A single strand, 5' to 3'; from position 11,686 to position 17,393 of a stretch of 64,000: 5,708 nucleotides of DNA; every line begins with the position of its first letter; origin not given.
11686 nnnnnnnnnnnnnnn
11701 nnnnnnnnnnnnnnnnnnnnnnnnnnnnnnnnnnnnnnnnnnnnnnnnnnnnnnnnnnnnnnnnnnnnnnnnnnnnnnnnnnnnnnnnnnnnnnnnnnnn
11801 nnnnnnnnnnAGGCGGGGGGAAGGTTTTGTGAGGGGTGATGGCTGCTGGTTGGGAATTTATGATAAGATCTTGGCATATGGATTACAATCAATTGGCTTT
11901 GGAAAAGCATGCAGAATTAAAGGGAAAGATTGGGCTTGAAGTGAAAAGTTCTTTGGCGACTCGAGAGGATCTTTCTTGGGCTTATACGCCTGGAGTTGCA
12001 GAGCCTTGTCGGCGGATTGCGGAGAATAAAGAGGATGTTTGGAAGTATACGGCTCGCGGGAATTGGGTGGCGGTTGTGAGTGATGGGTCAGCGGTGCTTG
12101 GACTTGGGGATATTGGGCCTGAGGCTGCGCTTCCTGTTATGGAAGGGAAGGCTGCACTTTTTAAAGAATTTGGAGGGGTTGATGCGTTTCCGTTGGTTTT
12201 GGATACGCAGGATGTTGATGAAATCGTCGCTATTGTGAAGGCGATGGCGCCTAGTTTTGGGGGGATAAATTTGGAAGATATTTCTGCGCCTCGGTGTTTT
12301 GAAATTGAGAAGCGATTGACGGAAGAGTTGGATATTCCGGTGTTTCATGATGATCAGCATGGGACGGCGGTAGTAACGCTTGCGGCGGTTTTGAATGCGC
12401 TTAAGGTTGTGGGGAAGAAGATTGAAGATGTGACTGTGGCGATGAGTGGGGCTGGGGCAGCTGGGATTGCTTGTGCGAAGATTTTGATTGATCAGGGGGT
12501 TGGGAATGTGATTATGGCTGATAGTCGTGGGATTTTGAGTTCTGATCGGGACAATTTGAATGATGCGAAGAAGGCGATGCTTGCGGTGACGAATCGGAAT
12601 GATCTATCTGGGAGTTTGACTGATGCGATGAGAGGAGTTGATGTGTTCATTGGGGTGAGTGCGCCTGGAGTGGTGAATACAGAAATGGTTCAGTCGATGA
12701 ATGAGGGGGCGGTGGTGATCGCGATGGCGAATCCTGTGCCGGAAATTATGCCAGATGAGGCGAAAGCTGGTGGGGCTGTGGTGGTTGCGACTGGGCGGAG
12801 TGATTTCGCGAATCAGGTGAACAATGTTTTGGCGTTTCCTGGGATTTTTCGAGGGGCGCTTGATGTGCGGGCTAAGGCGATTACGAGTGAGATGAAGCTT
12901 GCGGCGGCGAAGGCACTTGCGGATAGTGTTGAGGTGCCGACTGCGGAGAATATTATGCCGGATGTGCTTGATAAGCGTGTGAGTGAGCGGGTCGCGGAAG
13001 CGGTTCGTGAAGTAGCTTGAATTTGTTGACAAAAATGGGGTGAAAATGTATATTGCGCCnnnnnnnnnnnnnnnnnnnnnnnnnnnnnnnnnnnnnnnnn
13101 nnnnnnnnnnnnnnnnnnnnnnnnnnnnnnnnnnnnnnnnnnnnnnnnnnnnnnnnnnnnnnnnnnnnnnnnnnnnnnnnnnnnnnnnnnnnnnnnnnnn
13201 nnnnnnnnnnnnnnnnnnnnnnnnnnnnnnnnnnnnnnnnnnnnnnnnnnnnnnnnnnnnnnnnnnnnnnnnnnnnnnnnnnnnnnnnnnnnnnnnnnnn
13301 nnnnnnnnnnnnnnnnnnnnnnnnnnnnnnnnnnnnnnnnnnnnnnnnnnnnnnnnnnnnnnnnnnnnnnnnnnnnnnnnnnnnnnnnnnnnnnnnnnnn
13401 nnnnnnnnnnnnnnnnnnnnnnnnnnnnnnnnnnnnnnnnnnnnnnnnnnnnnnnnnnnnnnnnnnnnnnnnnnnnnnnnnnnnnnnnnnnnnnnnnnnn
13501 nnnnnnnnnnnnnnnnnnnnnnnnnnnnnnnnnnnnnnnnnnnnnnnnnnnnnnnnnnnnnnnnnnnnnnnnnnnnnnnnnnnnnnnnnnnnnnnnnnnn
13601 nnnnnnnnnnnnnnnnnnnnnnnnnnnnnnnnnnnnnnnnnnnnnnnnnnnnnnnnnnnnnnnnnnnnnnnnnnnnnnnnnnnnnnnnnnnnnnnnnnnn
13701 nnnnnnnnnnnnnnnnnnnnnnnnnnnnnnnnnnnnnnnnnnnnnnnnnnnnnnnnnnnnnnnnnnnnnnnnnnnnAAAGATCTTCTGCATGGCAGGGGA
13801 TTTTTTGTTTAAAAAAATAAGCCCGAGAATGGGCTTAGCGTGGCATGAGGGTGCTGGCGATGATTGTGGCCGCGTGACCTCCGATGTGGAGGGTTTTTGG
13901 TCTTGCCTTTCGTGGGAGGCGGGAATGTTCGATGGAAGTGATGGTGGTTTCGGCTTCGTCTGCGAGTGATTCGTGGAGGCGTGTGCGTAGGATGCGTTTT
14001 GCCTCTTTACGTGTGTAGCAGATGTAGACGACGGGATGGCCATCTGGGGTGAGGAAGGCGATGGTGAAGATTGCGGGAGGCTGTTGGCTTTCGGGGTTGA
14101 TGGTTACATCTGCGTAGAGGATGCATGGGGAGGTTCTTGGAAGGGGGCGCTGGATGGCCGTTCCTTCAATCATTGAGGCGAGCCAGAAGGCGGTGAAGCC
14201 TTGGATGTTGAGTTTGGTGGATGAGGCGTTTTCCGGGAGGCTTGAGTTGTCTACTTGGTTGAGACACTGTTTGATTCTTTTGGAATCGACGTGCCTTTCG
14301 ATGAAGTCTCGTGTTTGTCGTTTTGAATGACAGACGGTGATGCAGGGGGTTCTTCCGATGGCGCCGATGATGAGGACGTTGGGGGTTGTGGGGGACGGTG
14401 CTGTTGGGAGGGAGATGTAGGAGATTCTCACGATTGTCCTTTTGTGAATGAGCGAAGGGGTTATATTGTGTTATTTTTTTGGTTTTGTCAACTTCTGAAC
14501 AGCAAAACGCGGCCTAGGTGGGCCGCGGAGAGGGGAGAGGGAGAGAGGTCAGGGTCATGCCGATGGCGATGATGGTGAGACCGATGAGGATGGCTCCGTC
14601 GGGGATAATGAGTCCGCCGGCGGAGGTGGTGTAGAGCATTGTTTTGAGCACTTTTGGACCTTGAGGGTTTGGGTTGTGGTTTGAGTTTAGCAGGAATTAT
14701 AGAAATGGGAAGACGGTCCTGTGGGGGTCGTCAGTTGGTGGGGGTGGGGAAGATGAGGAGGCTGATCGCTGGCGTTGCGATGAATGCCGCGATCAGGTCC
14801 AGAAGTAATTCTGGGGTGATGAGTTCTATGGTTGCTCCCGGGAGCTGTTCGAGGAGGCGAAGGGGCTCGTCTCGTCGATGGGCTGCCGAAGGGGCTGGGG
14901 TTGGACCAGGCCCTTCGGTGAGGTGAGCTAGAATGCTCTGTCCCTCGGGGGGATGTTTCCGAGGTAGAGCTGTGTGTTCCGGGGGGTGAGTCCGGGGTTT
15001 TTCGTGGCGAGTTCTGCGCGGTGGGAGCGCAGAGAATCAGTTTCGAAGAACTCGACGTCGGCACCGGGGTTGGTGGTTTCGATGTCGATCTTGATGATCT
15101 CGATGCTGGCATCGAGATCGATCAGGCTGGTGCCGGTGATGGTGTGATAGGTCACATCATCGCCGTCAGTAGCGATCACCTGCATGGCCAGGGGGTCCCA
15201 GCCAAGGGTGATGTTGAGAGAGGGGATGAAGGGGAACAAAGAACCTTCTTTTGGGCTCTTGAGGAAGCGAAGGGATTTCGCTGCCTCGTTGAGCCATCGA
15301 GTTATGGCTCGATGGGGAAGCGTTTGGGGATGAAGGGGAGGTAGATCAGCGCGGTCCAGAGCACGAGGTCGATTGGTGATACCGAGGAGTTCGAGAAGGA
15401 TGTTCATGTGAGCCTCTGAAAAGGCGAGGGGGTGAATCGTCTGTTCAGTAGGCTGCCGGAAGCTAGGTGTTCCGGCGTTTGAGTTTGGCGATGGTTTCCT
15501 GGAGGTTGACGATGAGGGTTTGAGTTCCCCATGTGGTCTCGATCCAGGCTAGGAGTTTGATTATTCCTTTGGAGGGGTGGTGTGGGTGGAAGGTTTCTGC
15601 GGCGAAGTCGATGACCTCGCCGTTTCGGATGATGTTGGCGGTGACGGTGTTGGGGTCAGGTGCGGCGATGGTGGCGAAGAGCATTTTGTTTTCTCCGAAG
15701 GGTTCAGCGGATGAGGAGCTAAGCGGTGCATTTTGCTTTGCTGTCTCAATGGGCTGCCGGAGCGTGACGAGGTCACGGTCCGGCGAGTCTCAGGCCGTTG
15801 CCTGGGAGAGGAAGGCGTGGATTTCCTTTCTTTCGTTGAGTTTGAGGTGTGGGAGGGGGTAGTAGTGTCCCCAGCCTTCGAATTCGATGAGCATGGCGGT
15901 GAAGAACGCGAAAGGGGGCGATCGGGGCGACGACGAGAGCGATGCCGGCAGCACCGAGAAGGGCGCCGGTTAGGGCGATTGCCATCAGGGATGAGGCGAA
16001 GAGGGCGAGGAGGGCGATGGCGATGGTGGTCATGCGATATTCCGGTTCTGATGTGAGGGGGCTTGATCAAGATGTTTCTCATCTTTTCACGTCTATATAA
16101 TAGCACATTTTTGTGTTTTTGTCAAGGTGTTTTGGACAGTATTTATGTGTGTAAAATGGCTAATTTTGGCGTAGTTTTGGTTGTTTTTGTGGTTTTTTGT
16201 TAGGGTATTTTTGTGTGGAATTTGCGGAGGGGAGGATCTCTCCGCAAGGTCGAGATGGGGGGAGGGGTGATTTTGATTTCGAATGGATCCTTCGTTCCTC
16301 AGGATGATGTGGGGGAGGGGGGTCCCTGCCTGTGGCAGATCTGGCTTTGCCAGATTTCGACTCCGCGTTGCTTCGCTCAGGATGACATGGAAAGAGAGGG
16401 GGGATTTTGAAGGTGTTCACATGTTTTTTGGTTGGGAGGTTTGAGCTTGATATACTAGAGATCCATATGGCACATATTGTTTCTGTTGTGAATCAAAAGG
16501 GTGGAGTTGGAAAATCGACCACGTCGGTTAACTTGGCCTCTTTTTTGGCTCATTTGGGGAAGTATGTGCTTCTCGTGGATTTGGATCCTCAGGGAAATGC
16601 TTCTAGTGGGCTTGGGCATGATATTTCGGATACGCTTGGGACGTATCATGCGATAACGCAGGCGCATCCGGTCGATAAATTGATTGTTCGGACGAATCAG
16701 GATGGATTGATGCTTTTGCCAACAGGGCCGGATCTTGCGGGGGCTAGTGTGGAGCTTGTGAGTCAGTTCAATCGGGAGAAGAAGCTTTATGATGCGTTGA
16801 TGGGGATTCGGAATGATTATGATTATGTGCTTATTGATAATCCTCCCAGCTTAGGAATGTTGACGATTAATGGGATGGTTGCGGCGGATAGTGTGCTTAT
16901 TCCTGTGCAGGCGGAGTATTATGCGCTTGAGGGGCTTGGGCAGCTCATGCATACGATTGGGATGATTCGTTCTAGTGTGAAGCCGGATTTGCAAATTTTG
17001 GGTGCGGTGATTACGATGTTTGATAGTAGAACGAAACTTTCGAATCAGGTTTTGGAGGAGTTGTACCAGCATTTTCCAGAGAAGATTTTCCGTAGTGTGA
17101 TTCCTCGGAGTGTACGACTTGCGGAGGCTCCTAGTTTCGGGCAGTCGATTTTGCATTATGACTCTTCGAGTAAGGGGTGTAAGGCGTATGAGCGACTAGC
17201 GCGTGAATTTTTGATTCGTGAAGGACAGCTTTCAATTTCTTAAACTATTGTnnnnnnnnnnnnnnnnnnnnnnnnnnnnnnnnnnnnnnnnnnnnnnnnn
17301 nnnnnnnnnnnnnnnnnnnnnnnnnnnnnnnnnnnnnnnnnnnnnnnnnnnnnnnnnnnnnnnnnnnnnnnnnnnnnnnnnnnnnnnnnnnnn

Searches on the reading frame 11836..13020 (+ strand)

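Call 11: search_protein_families(library=pfam, proteins=[window:11836-13020:+], max_evalue=0.01)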
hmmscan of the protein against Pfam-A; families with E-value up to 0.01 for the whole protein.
window:11836-13020:+ (394 aa): 5 families
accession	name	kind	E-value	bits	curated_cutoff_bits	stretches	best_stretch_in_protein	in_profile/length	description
PF00390.24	malic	-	1.2e-31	110.3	23.1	1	38-161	10-181/182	Malic enzyme, N-terminal domain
PF03949.21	Malic_M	-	2.6e-24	86.4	23.5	1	176-394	3-257/258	Malic enzyme, NAD binding domain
PF00208.27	ELFV_dehydrog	-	4.8e-05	23.6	23.4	1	174-251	7-83/241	Glutamate/Leucine/Phenylalanine/Valine dehydrogenase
PF01262.27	AlaDh_PNT_C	-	0.0026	17.6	23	1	196-298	26-129/214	Alanine dehydrogenase/PNT, C-terminal domain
PF00899.27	ThiF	-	0.0048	16.5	28.1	1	194-230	16-52/238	ThiF family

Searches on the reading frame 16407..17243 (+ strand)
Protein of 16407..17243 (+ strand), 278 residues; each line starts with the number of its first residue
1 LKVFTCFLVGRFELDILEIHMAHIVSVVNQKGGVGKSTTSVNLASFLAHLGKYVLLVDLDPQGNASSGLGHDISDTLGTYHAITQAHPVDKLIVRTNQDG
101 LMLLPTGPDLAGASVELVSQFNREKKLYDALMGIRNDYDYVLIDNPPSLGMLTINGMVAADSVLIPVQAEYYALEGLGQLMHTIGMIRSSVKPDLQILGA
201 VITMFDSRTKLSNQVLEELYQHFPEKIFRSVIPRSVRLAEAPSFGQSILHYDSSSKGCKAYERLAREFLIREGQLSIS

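Call 93: search_protein_families(library=pfam, proteins=[window:16407-17243:+], max_evalue=0.01)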
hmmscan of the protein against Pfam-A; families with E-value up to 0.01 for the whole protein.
window:16407-17243:+ (278 aa): 8 families
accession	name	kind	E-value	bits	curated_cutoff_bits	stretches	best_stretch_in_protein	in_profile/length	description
PF13614.12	AAA_31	-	2.3e-57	194.2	27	1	23-197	2-177/177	AAA domain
PF01656.29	CbiA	-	6.2e-28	97.7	25.4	1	26-248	2-125/125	CobQ/CobB/MinD/ParA nucleotide binding domain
PF06564.18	CBP_BcsQ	-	7.3e-15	55.6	21.3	1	25-266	4-231/234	Cellulose biosynthesis protein BcsQ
PF10609.15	ParA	-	7.1e-11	42.4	27.1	1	21-166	2-142/246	NUBPL iron-transfer P-loop NTPase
PF00142.24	Fer4_NifH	-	1.6e-10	41.3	25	1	29-268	6-244/271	4Fe-4S iron sulfur cluster binding proteins, NifH/frxC family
PF09140.17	MipZ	-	1.8e-10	41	20.7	1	23-62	1-40/262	ATPase MipZ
PF02374.21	ArsA_ATPase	-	5.8e-08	32.8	24.3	1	28-73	6-51/305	Anion-transporting ATPase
PF16575.11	CLP1_P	-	0.0033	17.7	26.6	0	33-62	4-33/188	mRNA cleavage and polyadenylation factor CLP1 P-loop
